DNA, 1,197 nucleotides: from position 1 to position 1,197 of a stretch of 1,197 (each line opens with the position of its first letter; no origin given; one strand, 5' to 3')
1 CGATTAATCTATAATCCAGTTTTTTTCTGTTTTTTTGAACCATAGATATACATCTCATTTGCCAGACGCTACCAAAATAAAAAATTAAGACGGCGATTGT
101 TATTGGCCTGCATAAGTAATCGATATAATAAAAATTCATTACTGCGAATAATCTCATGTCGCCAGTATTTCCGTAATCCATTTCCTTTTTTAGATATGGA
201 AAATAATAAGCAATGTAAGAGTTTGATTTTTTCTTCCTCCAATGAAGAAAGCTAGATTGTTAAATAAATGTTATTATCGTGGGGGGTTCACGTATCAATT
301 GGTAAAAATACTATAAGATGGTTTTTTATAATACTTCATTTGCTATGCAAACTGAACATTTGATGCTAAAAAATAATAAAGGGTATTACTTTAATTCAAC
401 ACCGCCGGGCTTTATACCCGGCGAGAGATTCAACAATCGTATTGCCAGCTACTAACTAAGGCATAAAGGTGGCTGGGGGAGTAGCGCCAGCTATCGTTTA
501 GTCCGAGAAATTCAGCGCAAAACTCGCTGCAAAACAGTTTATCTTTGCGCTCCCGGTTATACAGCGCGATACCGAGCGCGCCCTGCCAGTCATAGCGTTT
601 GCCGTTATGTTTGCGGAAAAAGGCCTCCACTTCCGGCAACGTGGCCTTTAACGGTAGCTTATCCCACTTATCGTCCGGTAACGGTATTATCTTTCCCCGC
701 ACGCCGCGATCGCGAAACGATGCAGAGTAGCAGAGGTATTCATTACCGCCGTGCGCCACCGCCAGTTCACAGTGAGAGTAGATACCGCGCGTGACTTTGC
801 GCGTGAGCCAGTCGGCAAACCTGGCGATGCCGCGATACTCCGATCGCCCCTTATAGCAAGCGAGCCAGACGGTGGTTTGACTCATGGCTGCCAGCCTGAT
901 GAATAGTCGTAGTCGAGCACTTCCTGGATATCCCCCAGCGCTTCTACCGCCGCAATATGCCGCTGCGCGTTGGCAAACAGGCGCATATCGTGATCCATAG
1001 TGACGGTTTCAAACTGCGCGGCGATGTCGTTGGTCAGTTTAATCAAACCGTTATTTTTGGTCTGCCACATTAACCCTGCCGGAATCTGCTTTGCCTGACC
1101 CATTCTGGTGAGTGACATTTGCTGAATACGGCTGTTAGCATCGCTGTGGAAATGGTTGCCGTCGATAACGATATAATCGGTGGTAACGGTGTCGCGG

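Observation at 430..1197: Compact two-gene module of unassigned function next to AT-rich DNA: candidate accessory or horizontally acquired cassette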

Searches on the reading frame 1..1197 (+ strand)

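Call 37: search_protein_families(library=pfam, alignment_id=A2, max_evalue=0.001)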
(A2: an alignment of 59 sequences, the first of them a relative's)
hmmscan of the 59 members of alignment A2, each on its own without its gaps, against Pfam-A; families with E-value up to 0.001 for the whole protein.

A. member 1, L002:2197-2799:- (201 aa): 2 families
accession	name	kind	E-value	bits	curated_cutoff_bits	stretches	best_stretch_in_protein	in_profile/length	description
PF14301.12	DUF4376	-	6.7e-12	46.2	25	1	87-193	3-104/106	Domain of unknown function (DUF4376)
PF10309.14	NCBP3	-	0.00014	22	28.9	1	3-28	21-48/59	Nuclear cap-binding protein subunit 3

B. families by the number of members that match (of 59 scanned): 6 families
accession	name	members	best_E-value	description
PF14301.12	DUF4376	35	3.5e-21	Domain of unknown function (DUF4376)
PF02413.22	Caudo_TAP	8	3.8e-07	Caudovirales tail fibre assembly protein, lambda gpK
PF10309.14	NCBP3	2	0.00014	Nuclear cap-binding protein subunit 3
PF03406.18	Phage_fiber_2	1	1.4e-71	Phage tail fibre repeat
PF12571.13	Phage_tail_fib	1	1.7e-61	Phage tail-collar fibre protein, N-terminal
PF10109.15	Phage_TAC_7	1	1.1e-07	Phage tail assembly chaperone proteins, E, or 41 or 14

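Call 38: search_protein_families(library=phrogs, alignment_id=A2, max_evalue=0.00001)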
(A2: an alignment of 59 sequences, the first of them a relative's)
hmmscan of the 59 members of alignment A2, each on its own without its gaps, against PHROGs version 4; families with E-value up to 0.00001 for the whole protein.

A. member 1, L002:2197-2799:- (201 aa): 2 families
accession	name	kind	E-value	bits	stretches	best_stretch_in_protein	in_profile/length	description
phrog_1807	-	tail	2.9e-46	159.1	1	61-201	102-241/241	tail fiber protein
phrog_2837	-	tail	6.3e-44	151.1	1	3-200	2-198/202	tail protein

B. families by the number of members that match (of 59 scanned): 71 families (the first 25 are shown)
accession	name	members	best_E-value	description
phrog_2837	-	47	1.4e-61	tail protein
phrog_1807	-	37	1.2e-98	tail fiber protein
phrog_105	-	16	2.1e-54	tail fiber assembly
phrog_15280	-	14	1.7e-48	-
phrog_7290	-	14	1.4e-35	tail fiber assembly protein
phrog_28103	-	14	2.9e-23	-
phrog_2618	-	13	1.2e-54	-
phrog_8258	-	12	4.8e-103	tail fiber assembly protein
phrog_8983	-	12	8.3e-17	-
phrog_5400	-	11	2.1e-17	-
phrog_188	-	11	1.5e-16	tail fiber assembly protein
phrog_1604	-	7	3.5e-10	-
phrog_10508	-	6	5.1e-09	tail fiber protein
phrog_3916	-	5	7.2e-12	tail fiber assembly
phrog_1141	-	3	5.6e-06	tail fiber protein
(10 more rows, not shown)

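Call 63: search_protein_families(library=pfam, proteins=[L002:279-1007:-, L001:19637-20113:-, L002:2804-4573:-], max_evalue=0.01)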
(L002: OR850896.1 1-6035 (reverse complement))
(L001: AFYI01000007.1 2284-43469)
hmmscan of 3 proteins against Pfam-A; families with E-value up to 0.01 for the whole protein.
L002:279-1007:- (242 aa): 0 families

L001:19637-20113:- (158 aa): 3 families
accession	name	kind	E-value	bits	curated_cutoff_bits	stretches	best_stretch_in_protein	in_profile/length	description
PF14602.12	Hexapep_2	-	2.7e-07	30.6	27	1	98-126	2-28/34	Hexapeptide repeat of succinyl-transferase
PF25084.1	LbH_EIF2B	-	7e-07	29.7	54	1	65-145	9-85/105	EIF2B subunit epsilon LbH domain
PF00132.30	Hexapep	-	2e-06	27.7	27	1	98-131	2-35/36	Bacterial transferase hexapeptide (six repeats)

L002:2804-4573:- (589 aa): 3 families
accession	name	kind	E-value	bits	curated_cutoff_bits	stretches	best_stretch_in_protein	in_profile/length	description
PF03406.18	Phage_fiber_2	-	8.7e-73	240.1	22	4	169-209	1-41/42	Phage tail fibre repeat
PF12571.13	Phage_tail_fib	-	2.5e-61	206.5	23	1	1-150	1-150/150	Phage tail-collar fibre protein, N-terminal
PF21722.4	Gly_rich_2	-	4.7e-05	23.9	24.3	1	388-589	2-225/226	Glycine-rich domain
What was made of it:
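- On DUF4376-type tail-fibre chaperone (V22 gp27 type): The fibre has Phage_tail_fib and Phage_fiber_2 domains (call 63).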

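Call 68: search_protein_families(library=padloc, proteins=[L002:2197-2799:-, L002:279-1007:-], max_evalue=0.01)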
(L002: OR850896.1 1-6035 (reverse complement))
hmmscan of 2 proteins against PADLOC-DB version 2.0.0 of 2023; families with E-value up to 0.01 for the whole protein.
L002:2197-2799:- (201 aa): 0 families

L002:279-1007:- (242 aa): 0 families
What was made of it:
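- On Known anti-phage defence systems (PADLOC-DB): No hit for either protein, or for the Kentucky cargo ORF, at E up to 0.01 (call 68).
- PADLOC finds no match (call 68).
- Tried and rejected: PADLOC gave nothing (call 68).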

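Call 89: search_protein_families(library=phrogs, proteins=[L002:279-1007:-, L001:19637-20113:-], max_evalue=0.001)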
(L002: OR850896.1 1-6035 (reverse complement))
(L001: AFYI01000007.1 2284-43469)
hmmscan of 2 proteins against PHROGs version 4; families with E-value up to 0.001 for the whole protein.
L002:279-1007:- (242 aa): 3 families
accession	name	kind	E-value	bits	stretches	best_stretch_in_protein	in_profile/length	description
phrog_1962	-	moron, auxiliary metabolic gene and host takeover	7e-100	334.4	1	1-233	1-230/230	glycosyltransferase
phrog_37963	-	unknown function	1.2e-85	285.1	1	1-124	1-124/129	-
phrog_16955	-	unknown function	1e-60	204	1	115-237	1-122/122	-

L001:19637-20113:- (158 aa): 4 families
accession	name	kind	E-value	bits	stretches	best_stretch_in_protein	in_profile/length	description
phrog_2154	-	unknown function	1.8e-55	188.3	1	4-149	34-179/185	-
phrog_5353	-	unknown function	2.9e-06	28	1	52-142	93-179/256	-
phrog_16087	-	unknown function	6.4e-06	26.7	1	89-140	109-160/217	-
phrog_36734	-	unknown function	0.00017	21.7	1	95-146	128-179/363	-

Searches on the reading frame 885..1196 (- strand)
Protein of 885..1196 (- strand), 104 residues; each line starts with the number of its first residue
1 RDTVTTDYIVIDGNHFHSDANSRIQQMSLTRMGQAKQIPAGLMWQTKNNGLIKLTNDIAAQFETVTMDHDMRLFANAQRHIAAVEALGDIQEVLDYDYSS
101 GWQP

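Call 5: search_protein_families(library=pfam, proteins=[window:885-1196:-], max_evalue=1)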
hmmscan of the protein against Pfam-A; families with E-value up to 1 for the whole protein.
window:885-1196:- (104 aa): 2 families
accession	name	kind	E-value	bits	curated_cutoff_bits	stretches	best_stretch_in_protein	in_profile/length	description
PF14301.12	DUF4376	-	6.7e-10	39.8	25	1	2-96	15-104/106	Domain of unknown function (DUF4376)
PF17784.7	Sulfotransfer_4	-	0.03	14.6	22.8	1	47-104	132-191/215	Sulfotransferase domain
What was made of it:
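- On DUF4376-type tail-fibre chaperone (V22 gp27 type): 39.8 bits for the window fragment and 46.2 bits for the full 201-aa protein, cut-off 25 (calls 5, 37).
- Closest known: Mu Tfa, P2 gpG and T4 gp38 style tail-fibre assembly genes. Different: It belongs to the DUF4376 class (V22 gp27 type), not Caudo_TAP (calls 5, 37).
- Pfam DUF4376 scores above threshold (calls 5, 37).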

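Call 8: search_protein_families(library=phrogs, proteins=[window:885-1196:-], max_evalue=0.1)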
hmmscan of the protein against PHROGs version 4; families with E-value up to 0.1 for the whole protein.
window:885-1196:- (104 aa): 5 families
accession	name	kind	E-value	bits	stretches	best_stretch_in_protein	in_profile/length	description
phrog_1807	-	tail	1.4e-38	133.9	1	1-104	139-241/241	tail fiber protein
phrog_2837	-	tail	4.7e-30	105.8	1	5-103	105-198/202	tail protein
phrog_17968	-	head and packaging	5.8e-05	24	1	1-93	107-201/212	virion structural protein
phrog_7703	-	unknown function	0.032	14.8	1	15-98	176-263/268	-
phrog_1141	-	tail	0.041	14.6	1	8-98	95-189/194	tail fiber protein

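Call 9: search_protein_families(library=ncbifam, proteins=[window:885-1196:-], max_evalue=0.1)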
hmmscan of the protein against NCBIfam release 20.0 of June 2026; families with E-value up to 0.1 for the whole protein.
window:885-1196:- (104 aa): 1 family
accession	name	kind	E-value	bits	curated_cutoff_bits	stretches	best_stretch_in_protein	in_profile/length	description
NF051891.1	TransRegFurHelico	equivalog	0.081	12.8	200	0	47-78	112-143/148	ferric iron uptake transcriptional regulator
